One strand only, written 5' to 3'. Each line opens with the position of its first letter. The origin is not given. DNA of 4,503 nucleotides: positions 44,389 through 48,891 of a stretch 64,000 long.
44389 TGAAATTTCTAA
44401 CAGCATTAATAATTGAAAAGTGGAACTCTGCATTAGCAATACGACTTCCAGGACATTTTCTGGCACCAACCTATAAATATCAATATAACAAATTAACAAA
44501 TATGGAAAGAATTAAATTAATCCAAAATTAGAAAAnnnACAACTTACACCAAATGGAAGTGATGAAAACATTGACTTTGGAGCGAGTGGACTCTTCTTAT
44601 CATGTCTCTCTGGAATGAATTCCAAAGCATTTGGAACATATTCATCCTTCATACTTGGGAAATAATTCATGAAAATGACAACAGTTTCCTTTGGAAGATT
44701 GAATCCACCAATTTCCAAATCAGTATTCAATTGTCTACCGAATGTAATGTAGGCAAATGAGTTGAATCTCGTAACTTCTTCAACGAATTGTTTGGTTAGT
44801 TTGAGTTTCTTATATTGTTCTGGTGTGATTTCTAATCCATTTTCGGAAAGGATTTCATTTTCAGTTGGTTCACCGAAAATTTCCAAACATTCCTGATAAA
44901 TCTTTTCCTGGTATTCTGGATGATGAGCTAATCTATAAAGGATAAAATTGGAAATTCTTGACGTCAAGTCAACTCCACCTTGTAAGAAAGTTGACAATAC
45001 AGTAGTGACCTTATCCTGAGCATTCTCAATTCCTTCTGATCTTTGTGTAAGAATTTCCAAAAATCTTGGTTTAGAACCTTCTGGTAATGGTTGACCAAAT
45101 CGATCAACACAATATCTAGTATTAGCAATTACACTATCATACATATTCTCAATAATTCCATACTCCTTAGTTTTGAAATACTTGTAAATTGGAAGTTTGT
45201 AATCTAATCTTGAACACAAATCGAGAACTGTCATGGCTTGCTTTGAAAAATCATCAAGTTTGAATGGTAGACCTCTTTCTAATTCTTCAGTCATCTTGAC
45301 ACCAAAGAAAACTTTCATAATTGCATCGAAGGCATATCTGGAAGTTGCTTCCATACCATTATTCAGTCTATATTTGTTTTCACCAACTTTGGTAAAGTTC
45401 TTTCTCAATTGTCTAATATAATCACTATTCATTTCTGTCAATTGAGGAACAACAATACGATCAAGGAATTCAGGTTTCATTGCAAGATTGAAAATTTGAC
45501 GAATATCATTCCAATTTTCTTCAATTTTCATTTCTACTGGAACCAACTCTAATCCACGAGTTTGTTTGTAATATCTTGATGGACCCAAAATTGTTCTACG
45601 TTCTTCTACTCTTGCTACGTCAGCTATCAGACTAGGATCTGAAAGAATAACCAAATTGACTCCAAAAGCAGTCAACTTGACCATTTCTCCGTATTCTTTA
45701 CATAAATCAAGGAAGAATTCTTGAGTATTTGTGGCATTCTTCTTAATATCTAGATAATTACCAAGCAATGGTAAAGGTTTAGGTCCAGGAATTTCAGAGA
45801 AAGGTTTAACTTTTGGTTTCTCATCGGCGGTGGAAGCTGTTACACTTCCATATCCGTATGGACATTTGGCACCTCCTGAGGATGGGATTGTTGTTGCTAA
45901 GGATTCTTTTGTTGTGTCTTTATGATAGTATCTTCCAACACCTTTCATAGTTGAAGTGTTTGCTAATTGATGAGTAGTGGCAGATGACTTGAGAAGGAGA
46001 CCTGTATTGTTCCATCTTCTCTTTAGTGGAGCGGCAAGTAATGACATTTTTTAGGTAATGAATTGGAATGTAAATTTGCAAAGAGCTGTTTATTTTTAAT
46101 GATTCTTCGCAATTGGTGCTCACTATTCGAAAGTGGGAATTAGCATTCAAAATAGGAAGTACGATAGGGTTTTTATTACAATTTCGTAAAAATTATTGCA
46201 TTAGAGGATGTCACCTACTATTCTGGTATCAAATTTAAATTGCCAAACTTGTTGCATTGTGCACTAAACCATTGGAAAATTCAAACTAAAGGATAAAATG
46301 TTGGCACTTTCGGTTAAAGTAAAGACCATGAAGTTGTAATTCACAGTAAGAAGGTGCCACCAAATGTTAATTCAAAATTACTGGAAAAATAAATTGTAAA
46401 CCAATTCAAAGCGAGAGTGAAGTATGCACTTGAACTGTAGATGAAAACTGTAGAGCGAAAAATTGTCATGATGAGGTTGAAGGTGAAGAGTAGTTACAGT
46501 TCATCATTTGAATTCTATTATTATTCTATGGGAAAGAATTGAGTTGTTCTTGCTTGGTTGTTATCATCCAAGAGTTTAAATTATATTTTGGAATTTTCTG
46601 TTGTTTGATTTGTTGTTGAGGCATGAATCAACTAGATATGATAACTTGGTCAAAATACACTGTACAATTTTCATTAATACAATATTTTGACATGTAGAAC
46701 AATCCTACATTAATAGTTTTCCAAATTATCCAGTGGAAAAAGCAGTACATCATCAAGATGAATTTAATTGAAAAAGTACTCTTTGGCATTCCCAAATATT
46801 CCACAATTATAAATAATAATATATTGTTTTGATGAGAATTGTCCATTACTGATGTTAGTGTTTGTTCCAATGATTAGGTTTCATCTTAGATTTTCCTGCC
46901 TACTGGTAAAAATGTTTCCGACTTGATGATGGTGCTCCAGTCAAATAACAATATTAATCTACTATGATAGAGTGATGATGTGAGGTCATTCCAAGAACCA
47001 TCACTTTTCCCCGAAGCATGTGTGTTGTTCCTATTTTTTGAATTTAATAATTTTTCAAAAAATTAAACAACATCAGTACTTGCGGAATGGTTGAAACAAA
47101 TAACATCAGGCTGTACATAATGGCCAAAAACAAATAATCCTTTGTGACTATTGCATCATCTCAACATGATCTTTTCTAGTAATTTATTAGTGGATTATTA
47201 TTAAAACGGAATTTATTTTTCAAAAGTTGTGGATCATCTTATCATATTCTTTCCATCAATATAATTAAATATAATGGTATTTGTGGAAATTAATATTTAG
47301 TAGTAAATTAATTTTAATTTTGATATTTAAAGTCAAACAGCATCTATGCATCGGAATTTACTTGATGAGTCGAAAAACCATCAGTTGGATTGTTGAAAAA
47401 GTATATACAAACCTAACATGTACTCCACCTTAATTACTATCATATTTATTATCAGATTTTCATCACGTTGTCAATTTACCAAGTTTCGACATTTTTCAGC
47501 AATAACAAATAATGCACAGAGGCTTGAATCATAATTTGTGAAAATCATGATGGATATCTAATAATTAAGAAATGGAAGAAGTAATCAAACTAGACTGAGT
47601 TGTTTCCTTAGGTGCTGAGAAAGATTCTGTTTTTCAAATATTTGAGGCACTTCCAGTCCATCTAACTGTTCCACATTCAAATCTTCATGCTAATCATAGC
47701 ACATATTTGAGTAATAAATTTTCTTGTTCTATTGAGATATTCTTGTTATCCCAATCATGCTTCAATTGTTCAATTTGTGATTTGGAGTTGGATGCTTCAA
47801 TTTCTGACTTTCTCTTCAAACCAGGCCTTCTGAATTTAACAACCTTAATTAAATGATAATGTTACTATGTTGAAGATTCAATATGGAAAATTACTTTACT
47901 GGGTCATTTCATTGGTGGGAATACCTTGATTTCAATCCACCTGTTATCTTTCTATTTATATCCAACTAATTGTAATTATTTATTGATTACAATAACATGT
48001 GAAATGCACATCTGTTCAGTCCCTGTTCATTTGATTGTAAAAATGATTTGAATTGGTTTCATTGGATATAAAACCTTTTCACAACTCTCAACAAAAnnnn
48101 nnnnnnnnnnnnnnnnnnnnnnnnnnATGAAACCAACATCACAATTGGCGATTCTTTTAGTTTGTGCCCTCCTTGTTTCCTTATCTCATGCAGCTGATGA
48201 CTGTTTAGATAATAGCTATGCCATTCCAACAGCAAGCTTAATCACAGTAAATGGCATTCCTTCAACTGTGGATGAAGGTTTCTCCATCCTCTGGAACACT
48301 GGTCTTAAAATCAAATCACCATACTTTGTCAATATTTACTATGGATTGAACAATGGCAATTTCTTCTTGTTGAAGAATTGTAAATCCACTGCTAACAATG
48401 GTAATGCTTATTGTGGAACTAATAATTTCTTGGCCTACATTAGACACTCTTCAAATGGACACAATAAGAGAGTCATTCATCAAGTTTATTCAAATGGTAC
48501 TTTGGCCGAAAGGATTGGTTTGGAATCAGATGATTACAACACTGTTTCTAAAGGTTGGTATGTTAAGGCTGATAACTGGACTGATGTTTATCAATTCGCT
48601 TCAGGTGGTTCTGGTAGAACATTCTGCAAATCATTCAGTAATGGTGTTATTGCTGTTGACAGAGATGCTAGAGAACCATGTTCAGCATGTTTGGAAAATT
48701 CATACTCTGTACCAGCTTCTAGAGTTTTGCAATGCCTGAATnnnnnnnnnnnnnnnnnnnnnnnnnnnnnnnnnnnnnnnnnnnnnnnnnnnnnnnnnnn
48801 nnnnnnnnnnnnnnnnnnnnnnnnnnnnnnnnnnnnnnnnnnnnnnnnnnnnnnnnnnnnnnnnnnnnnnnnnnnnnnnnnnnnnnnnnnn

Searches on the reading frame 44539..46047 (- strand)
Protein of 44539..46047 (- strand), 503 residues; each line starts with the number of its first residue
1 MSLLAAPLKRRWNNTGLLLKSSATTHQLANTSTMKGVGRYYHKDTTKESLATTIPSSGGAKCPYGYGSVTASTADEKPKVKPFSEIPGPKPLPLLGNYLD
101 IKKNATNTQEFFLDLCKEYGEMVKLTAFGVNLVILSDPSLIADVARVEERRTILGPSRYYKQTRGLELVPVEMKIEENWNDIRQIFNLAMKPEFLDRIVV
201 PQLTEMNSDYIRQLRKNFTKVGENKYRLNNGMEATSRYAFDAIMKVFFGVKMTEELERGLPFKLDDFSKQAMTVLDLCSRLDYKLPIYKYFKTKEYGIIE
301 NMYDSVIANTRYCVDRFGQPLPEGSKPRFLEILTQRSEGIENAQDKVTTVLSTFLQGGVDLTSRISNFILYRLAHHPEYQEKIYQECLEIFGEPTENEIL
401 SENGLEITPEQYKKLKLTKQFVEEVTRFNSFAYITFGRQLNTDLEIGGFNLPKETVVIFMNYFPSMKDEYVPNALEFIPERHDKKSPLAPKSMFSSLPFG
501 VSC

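Call 20: list_cluster_members(proteins=[window:44539-46047:-, window:41231-42688:-, window:29802-31433:-, window:11023-12519:-, window:14120-15313:-, window:13104-14051:+, window:7495-8679:+, window:15620-16387:-, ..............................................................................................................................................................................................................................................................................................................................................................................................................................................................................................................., window:48127-48741:+])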
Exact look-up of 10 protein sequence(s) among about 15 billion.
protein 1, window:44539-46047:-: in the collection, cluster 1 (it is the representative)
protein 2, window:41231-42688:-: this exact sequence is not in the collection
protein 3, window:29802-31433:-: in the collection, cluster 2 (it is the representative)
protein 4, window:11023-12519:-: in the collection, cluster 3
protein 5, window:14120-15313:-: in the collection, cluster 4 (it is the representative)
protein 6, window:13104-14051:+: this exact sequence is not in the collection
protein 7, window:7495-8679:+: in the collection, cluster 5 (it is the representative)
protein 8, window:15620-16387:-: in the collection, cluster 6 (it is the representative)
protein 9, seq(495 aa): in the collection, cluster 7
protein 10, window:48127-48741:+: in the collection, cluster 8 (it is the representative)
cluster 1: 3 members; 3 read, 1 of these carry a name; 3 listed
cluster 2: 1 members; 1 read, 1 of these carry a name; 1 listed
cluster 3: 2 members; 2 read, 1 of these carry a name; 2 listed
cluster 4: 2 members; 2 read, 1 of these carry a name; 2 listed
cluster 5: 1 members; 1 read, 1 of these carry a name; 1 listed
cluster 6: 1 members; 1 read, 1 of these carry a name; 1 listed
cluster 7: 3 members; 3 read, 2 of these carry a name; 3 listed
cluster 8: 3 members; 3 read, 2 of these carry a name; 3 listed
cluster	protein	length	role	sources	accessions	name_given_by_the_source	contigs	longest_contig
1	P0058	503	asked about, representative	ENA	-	-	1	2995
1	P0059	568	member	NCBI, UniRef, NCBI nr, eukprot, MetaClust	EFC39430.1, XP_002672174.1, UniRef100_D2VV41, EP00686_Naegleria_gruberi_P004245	predicted protein [Naegleria gruberi] | Predicted protein n=1 Tax=Naegleria gruberi TaxID=5762 RepID=D2VV41_NAEGR | uncharacterized protein NAEGRDRAFT_81333 [Naegleria gruberi]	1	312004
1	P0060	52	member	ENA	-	-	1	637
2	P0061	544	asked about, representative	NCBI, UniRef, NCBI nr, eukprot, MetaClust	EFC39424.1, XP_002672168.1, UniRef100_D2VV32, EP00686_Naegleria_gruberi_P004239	predicted protein [Naegleria gruberi] | histidine kinase n=1 Tax=Naegleria gruberi TaxID=5762 RepID=D2VV32_NAEGR | uncharacterized protein NAEGRDRAFT_59295 [Naegleria gruberi]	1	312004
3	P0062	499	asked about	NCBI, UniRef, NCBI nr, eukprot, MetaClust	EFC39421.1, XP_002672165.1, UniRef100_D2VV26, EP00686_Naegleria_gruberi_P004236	predicted protein [Naegleria gruberi] | Predicted protein n=1 Tax=Naegleria gruberi TaxID=5762 RepID=D2VV26_NAEGR | uncharacterized protein NAEGRDRAFT_52492 [Naegleria gruberi]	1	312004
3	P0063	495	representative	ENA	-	-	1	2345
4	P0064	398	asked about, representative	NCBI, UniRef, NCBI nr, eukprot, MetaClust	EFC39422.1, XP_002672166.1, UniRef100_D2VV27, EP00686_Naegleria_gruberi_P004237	predicted protein [Naegleria gruberi] | Predicted protein n=1 Tax=Naegleria gruberi TaxID=5762 RepID=D2VV27_NAEGR | uncharacterized protein NAEGRDRAFT_72869 [Naegleria gruberi]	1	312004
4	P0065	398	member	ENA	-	-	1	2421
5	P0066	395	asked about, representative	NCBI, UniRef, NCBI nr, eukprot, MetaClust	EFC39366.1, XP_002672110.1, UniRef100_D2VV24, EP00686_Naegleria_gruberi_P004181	predicted protein [Naegleria gruberi] | Predicted protein n=1 Tax=Naegleria gruberi TaxID=5762 RepID=D2VV24_NAEGR | uncharacterized protein NAEGRDRAFT_72866 [Naegleria gruberi]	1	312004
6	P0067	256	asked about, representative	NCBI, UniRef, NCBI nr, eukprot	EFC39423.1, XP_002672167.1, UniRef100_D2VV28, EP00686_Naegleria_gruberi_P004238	predicted protein [Naegleria gruberi] | Predicted protein n=1 Tax=Naegleria gruberi TaxID=5762 RepID=D2VV28_NAEGR | uncharacterized protein NAEGRDRAFT_72870 [Naegleria gruberi]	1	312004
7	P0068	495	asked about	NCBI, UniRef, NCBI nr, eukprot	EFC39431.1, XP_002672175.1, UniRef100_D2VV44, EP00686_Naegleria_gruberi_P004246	rho family small GTPase [Naegleria gruberi] | Rho family small GTPase n=1 Tax=Naegleria gruberi TaxID=5762 RepID=D2VV44_NAEGR | XP_002672175.1 rho family small GTPase [Naegleria gruberi strain NEG-M]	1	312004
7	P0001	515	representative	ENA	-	-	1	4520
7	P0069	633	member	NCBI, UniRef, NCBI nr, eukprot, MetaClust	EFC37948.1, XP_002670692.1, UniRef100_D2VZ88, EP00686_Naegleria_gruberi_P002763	rho family small GTPase [Naegleria gruberi] | Rho family small GTPase n=1 Tax=Naegleria gruberi TaxID=5762 RepID=D2VZ88_NAEGR | XP_002670692.1 rho family small GTPase [Naegleria gruberi strain NEG-M]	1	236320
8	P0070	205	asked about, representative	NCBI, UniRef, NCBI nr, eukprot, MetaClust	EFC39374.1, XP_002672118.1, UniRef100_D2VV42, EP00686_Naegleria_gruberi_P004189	predicted protein [Naegleria gruberi] | Predicted protein n=1 Tax=Naegleria gruberi TaxID=5762 RepID=D2VV42_NAEGR | uncharacterized protein NAEGRDRAFT_72884 [Naegleria gruberi]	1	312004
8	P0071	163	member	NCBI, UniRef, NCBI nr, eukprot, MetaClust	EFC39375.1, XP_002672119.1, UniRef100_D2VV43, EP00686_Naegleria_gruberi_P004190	predicted protein [Naegleria gruberi] | Predicted protein n=1 Tax=Naegleria gruberi TaxID=5762 RepID=D2VV43_NAEGR | uncharacterized protein NAEGRDRAFT_72885 [Naegleria gruberi]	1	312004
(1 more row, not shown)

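Call 22: find_encoding_contigs(protein=P0069, flank=10000, max_places=4)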
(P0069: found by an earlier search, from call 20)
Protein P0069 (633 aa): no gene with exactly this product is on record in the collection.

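Call 36: search_protein_families(library=pfam, proteins=[P0069], max_evalue=10)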
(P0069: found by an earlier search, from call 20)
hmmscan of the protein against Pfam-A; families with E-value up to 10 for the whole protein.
P0069 (633 aa): 6 families
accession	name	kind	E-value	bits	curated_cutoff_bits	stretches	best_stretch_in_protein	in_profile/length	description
PF00071.28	Ras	-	4.4e-41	140.6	21.6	1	6-168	1-159/162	Ras family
PF00651.37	BTB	-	4.4e-22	78.8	20.5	2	398-512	3-109/110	BTB/POZ domain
PF08477.19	Roc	-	9e-20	71.5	27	1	6-119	1-119/119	Ras of Complex, Roc, domain of DAPkinase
PF00025.27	Arf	-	0.00025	21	22.3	1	3-138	13-145/174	ADP-ribosylation factor family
PF24570.1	BACK_BPM_SPOP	-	0.0018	18.8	27.4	1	532-554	6-30/55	BPM/SPOP, BACK domain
PF07707.21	BACK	-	0.007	16.9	20.9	1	529-575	2-48/103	BTB And C-terminal Kelch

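Call 37: find_related_loci(query=P0069, collection=metagenome_contigs, flank=3000)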
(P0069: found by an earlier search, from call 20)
Query P0069 (633 aa) in metagenome_contigs; peptide patterns used: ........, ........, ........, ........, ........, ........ (x = any residue, [..] = any of these).
600 stretches matched a pattern (row limit reached: there are more); 570 encode a relative of the query (tblastn E <= 1e-3); the best 80 are kept; 80 distinct loci.
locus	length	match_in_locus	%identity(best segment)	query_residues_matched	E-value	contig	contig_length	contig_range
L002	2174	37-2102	43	5-596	5e-67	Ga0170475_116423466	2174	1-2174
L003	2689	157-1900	43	4-619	2e-61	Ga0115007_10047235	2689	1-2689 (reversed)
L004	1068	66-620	54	3-179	3e-64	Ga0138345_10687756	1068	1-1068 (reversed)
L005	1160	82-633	55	4-179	9e-63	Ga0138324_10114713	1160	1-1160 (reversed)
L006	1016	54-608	55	3-179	3e-62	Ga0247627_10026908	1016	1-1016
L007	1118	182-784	52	1-192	8e-61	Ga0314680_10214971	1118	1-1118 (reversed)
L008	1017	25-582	53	3-180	5e-61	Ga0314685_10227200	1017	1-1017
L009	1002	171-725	53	3-179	1e-60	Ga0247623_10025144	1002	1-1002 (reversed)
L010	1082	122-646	54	4-170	2e-60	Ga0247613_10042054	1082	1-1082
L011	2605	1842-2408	52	5-185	7e-57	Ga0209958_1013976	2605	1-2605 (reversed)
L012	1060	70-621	52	3-178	1e-60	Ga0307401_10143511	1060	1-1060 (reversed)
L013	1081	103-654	54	4-179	1e-60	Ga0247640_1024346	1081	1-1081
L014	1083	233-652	64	1-148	2e-60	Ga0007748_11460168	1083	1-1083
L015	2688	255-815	53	3-181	2e-56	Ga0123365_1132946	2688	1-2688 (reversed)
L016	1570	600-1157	52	3-180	2e-58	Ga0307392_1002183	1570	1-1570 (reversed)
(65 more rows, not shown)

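Call 43: find_encoding_contigs(protein=P0058, flank=5000, max_places=4)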
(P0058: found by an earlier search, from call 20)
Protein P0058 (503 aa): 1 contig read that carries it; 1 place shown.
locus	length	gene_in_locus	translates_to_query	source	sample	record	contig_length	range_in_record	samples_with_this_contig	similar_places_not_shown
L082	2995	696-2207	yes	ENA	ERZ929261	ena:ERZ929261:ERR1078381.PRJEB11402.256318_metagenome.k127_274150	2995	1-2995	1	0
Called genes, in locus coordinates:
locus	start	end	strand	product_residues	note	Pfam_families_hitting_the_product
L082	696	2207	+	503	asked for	PF00067:p450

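Call 44: find_encoding_contigs(protein=P0065, flank=5000, max_places=4)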
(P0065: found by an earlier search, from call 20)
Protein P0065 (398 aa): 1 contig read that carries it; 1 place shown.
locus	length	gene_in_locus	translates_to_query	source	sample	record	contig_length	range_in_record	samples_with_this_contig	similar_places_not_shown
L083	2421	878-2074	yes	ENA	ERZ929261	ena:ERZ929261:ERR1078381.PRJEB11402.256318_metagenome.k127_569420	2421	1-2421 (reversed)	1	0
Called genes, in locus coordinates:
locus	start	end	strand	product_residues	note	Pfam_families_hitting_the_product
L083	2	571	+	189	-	?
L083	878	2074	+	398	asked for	-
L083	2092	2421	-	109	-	?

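Call 45: find_encoding_contigs(protein=P0063, flank=5000, max_places=4)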
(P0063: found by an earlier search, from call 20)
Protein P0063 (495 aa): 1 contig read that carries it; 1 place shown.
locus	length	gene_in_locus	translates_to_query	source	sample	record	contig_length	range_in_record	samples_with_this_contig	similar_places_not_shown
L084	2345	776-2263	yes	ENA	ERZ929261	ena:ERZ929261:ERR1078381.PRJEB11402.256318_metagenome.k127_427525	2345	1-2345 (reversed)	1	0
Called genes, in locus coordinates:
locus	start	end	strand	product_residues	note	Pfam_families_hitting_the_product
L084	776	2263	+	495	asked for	PF01237:Oxysterol_BP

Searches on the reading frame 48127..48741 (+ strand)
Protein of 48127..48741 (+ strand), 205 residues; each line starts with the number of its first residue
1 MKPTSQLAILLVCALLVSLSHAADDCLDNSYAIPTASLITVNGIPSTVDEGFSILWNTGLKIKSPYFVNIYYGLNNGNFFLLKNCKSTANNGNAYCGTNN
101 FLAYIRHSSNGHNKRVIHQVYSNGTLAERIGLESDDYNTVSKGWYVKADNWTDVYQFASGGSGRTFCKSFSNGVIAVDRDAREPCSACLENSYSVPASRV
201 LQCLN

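Call 36: search_protein_families(library=pfam, proteins=[P0069], max_evalue=10)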
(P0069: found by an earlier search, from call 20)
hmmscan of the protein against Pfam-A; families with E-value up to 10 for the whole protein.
P0069 (633 aa): 6 families
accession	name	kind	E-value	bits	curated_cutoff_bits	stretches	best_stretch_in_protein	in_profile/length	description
PF00071.28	Ras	-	4.4e-41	140.6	21.6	1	6-168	1-159/162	Ras family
PF00651.37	BTB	-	4.4e-22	78.8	20.5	2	398-512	3-109/110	BTB/POZ domain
PF08477.19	Roc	-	9e-20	71.5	27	1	6-119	1-119/119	Ras of Complex, Roc, domain of DAPkinase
PF00025.27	Arf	-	0.00025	21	22.3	1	3-138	13-145/174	ADP-ribosylation factor family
PF24570.1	BACK_BPM_SPOP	-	0.0018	18.8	27.4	1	532-554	6-30/55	BPM/SPOP, BACK domain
PF07707.21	BACK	-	0.007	16.9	20.9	1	529-575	2-48/103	BTB And C-terminal Kelch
